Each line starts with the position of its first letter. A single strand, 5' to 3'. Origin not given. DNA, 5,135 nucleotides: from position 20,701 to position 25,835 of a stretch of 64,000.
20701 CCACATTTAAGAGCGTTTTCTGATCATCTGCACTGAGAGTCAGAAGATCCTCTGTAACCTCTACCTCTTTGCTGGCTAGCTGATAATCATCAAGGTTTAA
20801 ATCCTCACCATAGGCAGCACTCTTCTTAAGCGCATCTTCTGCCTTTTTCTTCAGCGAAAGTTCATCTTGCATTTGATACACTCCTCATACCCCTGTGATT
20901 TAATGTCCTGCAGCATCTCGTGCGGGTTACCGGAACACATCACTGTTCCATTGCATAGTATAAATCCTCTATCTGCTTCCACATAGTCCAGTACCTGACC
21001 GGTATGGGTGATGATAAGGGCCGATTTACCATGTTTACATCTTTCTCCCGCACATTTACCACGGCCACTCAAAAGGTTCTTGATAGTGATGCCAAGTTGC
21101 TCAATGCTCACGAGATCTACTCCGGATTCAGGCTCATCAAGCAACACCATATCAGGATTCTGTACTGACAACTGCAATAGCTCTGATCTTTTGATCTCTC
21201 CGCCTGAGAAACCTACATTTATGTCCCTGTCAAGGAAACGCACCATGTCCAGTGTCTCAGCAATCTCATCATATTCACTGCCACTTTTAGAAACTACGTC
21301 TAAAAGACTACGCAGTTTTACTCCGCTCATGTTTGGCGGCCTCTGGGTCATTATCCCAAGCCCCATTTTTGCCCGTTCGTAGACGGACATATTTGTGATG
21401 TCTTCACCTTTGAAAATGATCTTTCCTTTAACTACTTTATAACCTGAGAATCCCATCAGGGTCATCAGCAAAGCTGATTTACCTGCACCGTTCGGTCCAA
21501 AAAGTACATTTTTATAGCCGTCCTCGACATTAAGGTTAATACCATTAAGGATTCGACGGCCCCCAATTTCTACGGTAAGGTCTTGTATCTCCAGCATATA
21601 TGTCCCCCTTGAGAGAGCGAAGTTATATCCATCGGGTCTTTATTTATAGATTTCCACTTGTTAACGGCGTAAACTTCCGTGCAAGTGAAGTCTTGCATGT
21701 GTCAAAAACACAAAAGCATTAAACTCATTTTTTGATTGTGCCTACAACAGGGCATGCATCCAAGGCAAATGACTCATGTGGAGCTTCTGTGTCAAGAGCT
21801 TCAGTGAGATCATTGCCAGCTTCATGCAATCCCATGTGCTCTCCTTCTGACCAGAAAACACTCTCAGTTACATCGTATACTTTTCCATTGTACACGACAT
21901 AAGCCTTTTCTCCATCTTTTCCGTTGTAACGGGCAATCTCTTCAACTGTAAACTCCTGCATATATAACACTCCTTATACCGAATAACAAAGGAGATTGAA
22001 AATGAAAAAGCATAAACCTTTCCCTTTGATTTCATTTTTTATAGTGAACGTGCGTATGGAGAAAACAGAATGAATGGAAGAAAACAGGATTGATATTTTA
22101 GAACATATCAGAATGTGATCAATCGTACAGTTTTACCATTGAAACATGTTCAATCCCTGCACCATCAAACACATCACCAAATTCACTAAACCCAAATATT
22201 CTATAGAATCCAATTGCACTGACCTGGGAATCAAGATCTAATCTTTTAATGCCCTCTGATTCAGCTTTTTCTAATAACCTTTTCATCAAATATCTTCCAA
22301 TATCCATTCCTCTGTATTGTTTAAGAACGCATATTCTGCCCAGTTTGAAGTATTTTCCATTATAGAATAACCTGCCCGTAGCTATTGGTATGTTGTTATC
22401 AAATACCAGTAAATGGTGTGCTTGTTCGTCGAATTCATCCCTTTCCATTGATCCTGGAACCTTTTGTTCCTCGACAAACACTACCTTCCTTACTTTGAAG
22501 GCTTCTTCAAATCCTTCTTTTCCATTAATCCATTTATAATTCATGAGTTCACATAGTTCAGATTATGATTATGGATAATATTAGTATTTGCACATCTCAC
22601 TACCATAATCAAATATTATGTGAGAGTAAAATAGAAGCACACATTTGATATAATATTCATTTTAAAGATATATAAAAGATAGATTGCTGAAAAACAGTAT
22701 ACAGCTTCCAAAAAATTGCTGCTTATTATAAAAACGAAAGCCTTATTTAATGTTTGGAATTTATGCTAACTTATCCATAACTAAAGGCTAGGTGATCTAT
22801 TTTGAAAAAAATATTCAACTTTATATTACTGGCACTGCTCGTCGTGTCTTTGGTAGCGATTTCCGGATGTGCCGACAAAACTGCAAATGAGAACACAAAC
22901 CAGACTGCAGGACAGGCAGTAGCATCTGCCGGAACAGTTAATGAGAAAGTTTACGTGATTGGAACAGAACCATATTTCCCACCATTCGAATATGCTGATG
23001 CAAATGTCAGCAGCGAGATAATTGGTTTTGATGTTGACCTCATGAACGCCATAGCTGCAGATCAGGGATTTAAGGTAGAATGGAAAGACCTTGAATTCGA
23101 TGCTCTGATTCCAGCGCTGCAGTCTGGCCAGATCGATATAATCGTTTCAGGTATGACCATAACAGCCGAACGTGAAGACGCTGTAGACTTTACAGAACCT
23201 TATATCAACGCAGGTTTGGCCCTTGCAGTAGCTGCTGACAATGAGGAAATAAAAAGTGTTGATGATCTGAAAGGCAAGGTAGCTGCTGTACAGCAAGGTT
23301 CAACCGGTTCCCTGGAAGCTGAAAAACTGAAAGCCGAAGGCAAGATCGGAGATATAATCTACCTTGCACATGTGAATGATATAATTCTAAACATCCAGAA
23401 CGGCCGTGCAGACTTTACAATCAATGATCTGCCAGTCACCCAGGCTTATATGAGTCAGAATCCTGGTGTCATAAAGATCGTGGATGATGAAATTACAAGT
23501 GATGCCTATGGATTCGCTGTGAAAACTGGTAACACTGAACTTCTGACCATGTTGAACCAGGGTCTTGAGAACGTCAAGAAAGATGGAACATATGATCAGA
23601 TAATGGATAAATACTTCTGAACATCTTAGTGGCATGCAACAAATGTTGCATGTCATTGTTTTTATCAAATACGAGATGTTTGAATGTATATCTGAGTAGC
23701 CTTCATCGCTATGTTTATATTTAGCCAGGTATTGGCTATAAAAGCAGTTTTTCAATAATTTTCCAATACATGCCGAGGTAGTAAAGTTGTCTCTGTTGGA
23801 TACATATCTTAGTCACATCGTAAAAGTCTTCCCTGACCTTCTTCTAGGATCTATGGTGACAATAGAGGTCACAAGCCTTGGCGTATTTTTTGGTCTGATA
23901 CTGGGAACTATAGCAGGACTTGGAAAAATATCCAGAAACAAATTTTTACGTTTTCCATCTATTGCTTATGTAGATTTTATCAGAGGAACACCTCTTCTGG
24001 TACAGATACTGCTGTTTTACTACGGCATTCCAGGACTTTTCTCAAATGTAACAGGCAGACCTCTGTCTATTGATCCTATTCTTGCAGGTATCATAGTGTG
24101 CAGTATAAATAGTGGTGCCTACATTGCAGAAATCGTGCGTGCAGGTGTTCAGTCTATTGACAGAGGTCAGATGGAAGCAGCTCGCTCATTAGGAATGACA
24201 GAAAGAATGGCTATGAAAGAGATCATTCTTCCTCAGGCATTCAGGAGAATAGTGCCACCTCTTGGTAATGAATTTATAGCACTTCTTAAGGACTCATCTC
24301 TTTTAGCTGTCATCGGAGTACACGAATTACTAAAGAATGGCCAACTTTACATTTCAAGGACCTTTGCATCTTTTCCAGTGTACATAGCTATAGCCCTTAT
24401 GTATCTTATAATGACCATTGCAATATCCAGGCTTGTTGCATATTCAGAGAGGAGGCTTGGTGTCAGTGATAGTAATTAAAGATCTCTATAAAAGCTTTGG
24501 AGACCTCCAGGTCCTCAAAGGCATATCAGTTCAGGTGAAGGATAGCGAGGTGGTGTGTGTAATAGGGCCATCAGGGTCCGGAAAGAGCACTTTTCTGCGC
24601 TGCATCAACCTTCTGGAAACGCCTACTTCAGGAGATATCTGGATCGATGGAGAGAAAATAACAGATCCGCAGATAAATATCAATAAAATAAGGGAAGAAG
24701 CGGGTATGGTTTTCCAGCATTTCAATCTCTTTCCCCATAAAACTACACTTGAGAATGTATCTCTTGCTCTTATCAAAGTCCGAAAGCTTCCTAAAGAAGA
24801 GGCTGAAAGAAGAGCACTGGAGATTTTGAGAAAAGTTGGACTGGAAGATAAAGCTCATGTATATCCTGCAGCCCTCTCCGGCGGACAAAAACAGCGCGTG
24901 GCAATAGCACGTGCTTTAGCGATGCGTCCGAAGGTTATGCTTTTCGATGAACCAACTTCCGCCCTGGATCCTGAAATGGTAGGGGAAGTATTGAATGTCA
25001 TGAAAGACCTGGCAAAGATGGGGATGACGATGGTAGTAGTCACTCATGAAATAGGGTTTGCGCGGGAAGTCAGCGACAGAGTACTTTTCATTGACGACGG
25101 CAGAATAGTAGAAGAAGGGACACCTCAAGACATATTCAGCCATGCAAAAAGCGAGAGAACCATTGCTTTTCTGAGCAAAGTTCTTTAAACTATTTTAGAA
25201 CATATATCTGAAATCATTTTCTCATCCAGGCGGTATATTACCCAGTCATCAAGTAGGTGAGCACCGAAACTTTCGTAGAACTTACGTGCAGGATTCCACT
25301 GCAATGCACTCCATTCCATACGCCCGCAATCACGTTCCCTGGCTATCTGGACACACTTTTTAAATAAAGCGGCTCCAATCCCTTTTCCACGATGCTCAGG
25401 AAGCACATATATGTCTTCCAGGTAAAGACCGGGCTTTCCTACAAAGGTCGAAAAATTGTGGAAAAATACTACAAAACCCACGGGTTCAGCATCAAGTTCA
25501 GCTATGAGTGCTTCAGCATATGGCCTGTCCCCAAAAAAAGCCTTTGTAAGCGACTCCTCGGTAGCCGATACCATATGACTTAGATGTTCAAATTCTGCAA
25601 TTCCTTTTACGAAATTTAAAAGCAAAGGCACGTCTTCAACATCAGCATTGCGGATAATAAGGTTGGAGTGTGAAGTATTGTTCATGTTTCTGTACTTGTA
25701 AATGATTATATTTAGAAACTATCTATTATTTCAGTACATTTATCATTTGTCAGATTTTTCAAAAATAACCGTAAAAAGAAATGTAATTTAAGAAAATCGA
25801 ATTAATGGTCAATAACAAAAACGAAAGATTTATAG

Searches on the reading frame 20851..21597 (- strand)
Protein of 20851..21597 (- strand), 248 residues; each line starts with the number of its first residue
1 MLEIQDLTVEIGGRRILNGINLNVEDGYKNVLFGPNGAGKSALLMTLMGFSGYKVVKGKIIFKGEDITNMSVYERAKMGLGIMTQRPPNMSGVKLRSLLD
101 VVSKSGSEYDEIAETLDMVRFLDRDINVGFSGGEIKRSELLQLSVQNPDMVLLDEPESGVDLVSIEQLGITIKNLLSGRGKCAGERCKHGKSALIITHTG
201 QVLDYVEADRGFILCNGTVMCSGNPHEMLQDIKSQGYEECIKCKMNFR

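Call 43: search_protein_families(library=pfam, proteins=[window:20851-21597:-], max_evalue=0.001)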
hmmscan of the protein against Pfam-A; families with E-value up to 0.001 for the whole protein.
window:20851-21597:- (248 aa): 2 families
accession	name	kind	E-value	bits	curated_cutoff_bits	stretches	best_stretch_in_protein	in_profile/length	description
PF00005.33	ABC_tran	-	6.1e-21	75.9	25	1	17-156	1-135/137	ABC transporter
PF13304.12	AAA_21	-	3.2e-06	27.9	27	0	30-47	2-19/304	AAA domain, putative AbiEii toxin, Type IV TA system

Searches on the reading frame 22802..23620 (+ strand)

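Call 43: search_protein_families(library=pfam, proteins=[window:22802-23620:+], max_evalue=0.001)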
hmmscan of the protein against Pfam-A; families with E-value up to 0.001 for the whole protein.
window:22802-23620:+ (272 aa): 3 families
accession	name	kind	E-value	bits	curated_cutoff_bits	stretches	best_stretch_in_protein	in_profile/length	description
PF00497.25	SBP_bac_3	-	1.8e-43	147.9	26.4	1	52-272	2-130/132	Bacterial extracellular solute-binding proteins, family 3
PF10613.14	Lig_chan-Glu_bd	-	2.6e-14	53.7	30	1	50-142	5-110/115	Ligated ion channel L-glutamate- and glycine-binding site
PF04069.17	OpuAC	-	7.7e-06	26.1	21.2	1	81-168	20-120/257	Substrate binding domain of ABC-type glycine betaine transport system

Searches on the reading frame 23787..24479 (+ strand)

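Call 43: search_protein_families(library=pfam, proteins=[window:23787-24479:+], max_evalue=0.001)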
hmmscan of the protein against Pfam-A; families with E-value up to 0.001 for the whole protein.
window:23787-24479:+ (230 aa): 1 family
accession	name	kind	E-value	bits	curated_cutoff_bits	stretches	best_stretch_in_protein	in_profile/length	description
PF00528.27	BPD_transp_1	-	8.2e-28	97.8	26.4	1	36-224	1-182/184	Binding-protein-dependent transport system inner membrane component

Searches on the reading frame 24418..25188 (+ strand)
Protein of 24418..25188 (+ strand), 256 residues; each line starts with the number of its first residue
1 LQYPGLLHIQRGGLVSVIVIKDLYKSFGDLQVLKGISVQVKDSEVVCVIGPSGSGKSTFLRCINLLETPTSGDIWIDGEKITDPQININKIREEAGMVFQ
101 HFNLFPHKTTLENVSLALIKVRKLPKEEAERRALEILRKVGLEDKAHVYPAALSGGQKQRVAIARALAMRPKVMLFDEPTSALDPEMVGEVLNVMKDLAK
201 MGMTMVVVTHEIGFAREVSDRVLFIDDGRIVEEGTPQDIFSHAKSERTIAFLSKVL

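Call 43: search_protein_families(library=pfam, proteins=[window:24418-25188:+], max_evalue=0.001)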
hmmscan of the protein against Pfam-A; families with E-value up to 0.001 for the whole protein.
window:24418-25188:+ (256 aa): 7 families
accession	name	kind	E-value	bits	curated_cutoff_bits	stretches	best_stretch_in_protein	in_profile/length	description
PF00005.33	ABC_tran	-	6.3e-39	134.2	25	1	33-181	1-137/137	ABC transporter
PF13304.12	AAA_21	-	2.8e-13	51.1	27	2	129-211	220-299/304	AAA domain, putative AbiEii toxin, Type IV TA system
PF02463.25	SMC_N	-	2.7e-09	37.2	40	1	145-218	129-205/220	RecF/RecN/SMC N terminal domain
PF09818.15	ABC_ATPase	-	0.00016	21.2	23.2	0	153-183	158-188/283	P-loop domain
PF13555.12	AAA_29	-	0.00031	20.9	27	1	37-69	16-48/61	P-loop containing region of AAA domain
PF25199.1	nSTAND_NTPase5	-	0.00045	20.5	34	0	41-85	39-85/145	Novel STAND NTPase 5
PF13476.12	AAA_23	-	0.00073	20.7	27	1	42-68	18-44/201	AAA domain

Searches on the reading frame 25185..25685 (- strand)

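Call 43: search_protein_families(library=pfam, proteins=[window:25185-25685:-], max_evalue=0.001)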
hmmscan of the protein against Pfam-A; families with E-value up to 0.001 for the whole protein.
window:25185-25685:- (166 aa): 5 families
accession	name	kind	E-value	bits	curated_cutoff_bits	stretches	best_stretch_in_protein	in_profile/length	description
PF00583.31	Acetyltransf_1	-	1.2e-19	71.2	20.7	1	48-141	25-115/116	Acetyltransferase (GNAT) family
PF13508.13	Acetyltransf_7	-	4.5e-15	56.2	27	1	58-141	4-81/84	Acetyltransferase (GNAT) domain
PF13673.13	Acetyltransf_10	-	1.9e-09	38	23.6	1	41-141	19-106/128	Acetyltransferase (GNAT) domain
PF08445.16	FR47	-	6.5e-05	23.3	22.1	1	85-145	20-80/86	FR47-like protein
PF14542.12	Acetyltransf_CG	-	0.00042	20.8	30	1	84-119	22-57/80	GCN5-related N-acetyl-transferase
